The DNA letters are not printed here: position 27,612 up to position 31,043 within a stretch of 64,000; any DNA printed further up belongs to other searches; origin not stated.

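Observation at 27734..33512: Surface-protein locus: 1043-aa LamG plus Fn3-repeat protein, membrane-anchored partner, and convergent 723-aa Pro-rich secreted protein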

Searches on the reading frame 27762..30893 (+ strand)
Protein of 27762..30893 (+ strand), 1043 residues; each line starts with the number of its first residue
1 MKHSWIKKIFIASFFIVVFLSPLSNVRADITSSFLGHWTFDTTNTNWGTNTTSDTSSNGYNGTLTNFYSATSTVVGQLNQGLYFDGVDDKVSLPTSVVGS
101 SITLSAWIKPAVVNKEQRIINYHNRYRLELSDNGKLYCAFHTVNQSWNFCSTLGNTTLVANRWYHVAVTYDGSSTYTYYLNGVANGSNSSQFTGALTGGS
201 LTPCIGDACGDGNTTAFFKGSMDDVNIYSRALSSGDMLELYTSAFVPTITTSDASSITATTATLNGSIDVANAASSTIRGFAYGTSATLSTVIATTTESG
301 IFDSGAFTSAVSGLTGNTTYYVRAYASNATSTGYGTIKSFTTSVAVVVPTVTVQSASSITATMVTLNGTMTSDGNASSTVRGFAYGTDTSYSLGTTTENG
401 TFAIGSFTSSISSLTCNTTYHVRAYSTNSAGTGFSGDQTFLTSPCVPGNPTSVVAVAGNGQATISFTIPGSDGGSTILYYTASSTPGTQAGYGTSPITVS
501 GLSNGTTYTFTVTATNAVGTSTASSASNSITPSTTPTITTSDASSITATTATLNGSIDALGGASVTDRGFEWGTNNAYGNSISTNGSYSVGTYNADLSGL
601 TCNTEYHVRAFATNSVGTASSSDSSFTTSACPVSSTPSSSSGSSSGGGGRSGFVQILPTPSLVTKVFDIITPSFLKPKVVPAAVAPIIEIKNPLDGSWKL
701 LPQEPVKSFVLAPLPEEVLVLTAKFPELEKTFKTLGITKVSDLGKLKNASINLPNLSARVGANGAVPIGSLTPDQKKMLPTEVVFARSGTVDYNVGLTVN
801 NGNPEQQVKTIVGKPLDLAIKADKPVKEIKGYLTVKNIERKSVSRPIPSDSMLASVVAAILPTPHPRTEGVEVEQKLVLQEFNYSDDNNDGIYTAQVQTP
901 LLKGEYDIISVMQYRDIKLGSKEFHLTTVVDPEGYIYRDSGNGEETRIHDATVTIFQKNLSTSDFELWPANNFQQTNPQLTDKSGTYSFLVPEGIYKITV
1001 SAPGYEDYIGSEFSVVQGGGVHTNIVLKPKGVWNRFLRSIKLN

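Call 3: search_protein_families(library=pfam, proteins=[window:27762-30890:+], max_evalue=0.1)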
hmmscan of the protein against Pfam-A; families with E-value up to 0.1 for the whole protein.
window:27762-30890:+ (1043 aa): 7 families
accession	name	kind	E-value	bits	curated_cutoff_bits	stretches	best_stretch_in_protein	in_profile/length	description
PF13385.13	Laminin_G_3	-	2.2e-27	96.5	27.6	1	85-234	1-147/151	Concanavalin A-like lectin/glucanases superfamily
PF00041.27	fn3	-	1.9e-09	38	25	1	452-527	5-81/84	Fibronectin type III domain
PF25059.1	FN3_DSCAM-DSCAML_C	-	2.8e-05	24.8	39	1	495-526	45-76/89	DSCAM/DSCAML C-terminal Fn3-like domain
PF17425.8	Arylsulfotran_N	-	0.0075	16.8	24.2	0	451-523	13-79/88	Arylsulfotransferase Ig-like domain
PF16974.11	NAR2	-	0.0089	16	26.6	0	402-433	88-119/142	High-affinity nitrate transporter accessory, Ig-like domain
PF16323.11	DUF4959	-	0.044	14.5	32.9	0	446-521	18-96/106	Domain of unknown function (DUF4959)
PF08308.17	PEGA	-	0.046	14.1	20.8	0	991-1009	32-50/71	PEGA domain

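Call 4: search_protein_families(library=ncbifam, proteins=[window:27762-30890:+], max_evalue=0.1)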
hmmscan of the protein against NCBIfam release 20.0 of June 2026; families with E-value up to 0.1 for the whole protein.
window:27762-30890:+ (1043 aa): 4 families
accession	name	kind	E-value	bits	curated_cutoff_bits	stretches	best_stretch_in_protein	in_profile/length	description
NF049889.1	AlphArabdaseBT0360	equivalog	1.4e-14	53.6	600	3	244-343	32-130/639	arabinan endo-1,5-alpha-L-arabinosidase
NF052521.1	TafC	equivalog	3.3e-07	29.7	410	1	38-243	152-362/373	TafC family fimbrial protein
NF045522.1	MXAN_2561_fam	equivalog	2e-05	24.3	150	1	487-535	213-261/304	MXAN_2561 family MXYO-CTERM-anchored protein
NF041940.1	choice_anch_X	domain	0.023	14.4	25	0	889-909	15-34/37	choice-of-anchor X domain-containing protein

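Call 9: find_encoding_contigs(protein=window:27762-30893:+, flank=10000, max_places=6)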
Protein window:27762-30893:+ (1043 aa): no gene with exactly this product is on record in the collection.
